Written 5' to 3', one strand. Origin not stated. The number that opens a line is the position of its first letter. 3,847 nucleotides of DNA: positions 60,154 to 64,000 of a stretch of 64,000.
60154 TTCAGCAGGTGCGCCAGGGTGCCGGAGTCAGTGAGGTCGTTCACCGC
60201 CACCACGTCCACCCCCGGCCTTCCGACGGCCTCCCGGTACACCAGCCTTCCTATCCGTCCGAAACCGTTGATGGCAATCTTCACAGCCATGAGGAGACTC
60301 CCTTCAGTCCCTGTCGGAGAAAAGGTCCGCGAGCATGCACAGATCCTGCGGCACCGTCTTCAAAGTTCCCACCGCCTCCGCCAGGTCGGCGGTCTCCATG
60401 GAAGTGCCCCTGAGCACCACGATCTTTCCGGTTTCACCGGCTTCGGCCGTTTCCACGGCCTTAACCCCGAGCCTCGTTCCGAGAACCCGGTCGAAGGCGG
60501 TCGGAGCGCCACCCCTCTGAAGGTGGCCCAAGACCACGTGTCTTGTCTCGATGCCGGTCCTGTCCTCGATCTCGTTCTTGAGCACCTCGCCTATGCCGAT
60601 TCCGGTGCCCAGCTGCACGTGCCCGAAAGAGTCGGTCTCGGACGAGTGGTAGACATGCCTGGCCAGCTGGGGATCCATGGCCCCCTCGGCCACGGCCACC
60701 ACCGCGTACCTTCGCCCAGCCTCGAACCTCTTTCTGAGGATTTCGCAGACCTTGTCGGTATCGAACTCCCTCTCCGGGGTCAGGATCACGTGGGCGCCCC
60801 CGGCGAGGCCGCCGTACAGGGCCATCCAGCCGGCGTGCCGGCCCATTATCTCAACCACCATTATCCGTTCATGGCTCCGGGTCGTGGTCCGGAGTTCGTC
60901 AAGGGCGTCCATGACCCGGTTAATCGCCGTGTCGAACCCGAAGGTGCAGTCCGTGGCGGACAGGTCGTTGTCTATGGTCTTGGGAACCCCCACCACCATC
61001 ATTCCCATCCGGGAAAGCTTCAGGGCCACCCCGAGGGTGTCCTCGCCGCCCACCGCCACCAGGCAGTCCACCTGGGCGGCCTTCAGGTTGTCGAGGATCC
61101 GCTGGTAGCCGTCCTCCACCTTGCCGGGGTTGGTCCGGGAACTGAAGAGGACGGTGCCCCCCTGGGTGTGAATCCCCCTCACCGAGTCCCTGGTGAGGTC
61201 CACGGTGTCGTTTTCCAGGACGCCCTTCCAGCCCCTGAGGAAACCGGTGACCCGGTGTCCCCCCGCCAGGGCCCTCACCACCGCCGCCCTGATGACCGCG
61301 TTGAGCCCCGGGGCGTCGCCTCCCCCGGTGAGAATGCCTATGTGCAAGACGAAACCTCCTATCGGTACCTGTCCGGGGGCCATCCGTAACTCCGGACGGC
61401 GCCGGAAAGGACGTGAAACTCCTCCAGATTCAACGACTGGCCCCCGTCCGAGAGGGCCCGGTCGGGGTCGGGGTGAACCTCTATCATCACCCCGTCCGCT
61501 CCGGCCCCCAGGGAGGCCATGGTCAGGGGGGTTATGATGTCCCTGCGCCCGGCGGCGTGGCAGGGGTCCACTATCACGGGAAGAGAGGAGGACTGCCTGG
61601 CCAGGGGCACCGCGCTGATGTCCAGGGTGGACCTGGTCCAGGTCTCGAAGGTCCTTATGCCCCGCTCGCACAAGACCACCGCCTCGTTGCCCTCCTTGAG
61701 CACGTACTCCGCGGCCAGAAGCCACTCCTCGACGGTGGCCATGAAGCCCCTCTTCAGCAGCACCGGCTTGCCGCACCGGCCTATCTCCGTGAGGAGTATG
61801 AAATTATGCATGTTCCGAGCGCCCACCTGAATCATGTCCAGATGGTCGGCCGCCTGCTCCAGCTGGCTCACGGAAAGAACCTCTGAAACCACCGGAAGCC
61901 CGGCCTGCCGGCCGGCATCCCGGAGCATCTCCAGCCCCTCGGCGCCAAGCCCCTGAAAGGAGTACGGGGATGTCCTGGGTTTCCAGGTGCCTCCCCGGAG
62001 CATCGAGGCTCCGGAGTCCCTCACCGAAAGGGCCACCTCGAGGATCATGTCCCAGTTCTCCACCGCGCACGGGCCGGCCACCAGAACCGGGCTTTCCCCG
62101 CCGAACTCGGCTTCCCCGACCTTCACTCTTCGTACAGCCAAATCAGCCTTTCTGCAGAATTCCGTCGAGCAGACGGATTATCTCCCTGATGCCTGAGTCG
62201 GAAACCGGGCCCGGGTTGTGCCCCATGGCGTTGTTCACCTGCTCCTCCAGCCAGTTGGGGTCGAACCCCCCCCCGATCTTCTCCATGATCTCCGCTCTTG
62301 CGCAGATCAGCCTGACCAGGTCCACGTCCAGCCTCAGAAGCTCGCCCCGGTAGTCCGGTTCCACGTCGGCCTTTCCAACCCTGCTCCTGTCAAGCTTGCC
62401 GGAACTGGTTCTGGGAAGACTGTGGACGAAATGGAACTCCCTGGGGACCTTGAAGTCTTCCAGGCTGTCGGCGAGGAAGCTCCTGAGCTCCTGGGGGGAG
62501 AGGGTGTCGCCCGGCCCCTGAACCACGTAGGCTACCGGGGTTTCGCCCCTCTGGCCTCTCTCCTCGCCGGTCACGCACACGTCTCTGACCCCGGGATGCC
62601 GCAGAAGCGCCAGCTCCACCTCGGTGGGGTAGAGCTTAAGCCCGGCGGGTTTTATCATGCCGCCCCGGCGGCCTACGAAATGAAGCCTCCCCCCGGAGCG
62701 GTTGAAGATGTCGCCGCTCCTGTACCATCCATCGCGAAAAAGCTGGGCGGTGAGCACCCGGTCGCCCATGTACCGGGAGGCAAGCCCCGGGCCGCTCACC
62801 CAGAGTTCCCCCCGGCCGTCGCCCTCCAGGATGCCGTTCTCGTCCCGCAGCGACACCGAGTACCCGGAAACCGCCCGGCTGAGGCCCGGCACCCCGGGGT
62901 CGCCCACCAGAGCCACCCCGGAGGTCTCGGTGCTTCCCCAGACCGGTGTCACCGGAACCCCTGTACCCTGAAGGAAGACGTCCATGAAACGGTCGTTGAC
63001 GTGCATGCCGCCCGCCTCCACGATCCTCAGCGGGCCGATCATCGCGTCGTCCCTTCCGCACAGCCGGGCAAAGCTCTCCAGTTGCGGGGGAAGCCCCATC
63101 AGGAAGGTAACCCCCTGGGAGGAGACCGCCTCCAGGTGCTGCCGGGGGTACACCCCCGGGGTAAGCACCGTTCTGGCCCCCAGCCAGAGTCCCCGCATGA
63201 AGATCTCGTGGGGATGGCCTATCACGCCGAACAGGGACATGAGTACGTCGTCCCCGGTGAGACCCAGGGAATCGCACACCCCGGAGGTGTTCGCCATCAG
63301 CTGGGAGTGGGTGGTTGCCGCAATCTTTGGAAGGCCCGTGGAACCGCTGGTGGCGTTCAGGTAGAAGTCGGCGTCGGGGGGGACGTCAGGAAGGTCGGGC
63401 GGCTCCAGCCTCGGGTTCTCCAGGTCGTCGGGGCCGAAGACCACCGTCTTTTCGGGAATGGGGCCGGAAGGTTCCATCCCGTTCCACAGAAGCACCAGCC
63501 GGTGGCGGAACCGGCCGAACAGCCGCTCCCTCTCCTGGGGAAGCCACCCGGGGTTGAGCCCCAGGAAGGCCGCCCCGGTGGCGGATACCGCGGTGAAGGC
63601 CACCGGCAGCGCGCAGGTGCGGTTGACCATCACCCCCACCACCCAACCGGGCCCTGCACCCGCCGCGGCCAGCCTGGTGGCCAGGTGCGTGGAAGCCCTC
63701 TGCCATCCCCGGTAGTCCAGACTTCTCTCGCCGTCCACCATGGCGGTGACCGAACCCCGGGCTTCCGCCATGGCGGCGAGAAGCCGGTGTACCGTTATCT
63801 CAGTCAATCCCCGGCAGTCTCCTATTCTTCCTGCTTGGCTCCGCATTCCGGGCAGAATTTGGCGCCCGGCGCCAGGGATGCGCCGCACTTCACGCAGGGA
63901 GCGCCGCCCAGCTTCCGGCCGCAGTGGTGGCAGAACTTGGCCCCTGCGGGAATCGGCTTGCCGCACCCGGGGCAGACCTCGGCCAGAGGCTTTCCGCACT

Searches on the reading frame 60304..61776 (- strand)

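Call 57: search_protein_families(library=pfam, proteins=[window:60304-61776:-], max_evalue=0.00001)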
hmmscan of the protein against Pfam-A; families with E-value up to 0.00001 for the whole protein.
window:60304-61776:- (490 aa): 1 family
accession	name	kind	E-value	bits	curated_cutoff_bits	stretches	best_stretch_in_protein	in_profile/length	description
PF00365.25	PFK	-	4.6e-104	348.1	30.9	1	146-443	2-276/277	Phosphofructokinase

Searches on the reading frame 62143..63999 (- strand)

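Call 57: search_protein_families(library=pfam, proteins=[window:62143-63999:-], max_evalue=0.00001)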
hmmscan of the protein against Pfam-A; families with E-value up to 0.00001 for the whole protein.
window:62143-63999:- (618 aa): 2 families
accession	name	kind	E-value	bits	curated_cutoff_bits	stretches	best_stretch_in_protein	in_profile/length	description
PF00501.34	AMP-binding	-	8.8e-41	140.4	29.9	1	78-410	5-383/384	AMP-binding enzyme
PF13193.12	AMP-binding_C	-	1.3e-19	71.3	24.5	1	460-535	1-76/76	AMP-binding enzyme C-terminal domain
